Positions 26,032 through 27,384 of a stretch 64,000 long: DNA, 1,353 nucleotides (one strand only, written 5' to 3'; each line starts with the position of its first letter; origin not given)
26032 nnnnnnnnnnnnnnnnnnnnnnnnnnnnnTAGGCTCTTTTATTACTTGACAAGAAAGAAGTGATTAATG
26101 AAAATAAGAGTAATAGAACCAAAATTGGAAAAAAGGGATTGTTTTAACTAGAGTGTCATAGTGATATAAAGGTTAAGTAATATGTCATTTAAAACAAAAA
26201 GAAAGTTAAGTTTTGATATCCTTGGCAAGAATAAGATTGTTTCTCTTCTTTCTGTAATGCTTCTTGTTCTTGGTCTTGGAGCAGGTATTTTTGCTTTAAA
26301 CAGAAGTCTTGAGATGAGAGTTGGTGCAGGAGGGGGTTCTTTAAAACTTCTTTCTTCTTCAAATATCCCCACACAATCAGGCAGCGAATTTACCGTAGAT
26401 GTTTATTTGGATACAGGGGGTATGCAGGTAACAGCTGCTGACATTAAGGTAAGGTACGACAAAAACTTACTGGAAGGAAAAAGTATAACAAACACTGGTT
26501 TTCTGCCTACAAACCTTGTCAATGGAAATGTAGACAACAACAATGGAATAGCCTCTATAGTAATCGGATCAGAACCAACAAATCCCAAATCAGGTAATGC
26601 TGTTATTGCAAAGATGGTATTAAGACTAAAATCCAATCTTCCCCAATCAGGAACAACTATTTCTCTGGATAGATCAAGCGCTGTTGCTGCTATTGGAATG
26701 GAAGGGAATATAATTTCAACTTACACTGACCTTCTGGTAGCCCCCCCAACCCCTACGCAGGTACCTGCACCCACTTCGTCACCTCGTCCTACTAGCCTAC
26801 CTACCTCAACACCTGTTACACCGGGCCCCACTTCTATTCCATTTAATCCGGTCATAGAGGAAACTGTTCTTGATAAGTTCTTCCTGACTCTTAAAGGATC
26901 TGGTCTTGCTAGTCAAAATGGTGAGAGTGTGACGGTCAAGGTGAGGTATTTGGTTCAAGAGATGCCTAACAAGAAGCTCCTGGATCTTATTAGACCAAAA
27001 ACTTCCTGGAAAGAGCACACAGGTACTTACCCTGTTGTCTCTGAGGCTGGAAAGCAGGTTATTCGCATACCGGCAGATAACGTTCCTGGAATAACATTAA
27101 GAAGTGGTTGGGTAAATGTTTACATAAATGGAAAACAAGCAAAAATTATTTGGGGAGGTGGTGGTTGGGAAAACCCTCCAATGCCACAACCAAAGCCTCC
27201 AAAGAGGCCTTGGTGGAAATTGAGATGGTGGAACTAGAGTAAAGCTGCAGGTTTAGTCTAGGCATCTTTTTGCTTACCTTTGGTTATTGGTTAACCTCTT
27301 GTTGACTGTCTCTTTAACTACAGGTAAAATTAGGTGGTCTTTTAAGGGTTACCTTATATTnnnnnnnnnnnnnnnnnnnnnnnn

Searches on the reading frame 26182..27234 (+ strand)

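Call 48: search_protein_families(library=pfam, proteins=[window:26182-27234:+], max_evalue=0.0001)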
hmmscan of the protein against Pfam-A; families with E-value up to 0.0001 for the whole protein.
window:26182-27234:+ (351 aa): 1 family
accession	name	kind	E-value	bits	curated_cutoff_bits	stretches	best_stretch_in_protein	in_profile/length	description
PF00963.24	Cohesin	-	1.4e-08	35.5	24.1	1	65-168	11-120/139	Cohesin domain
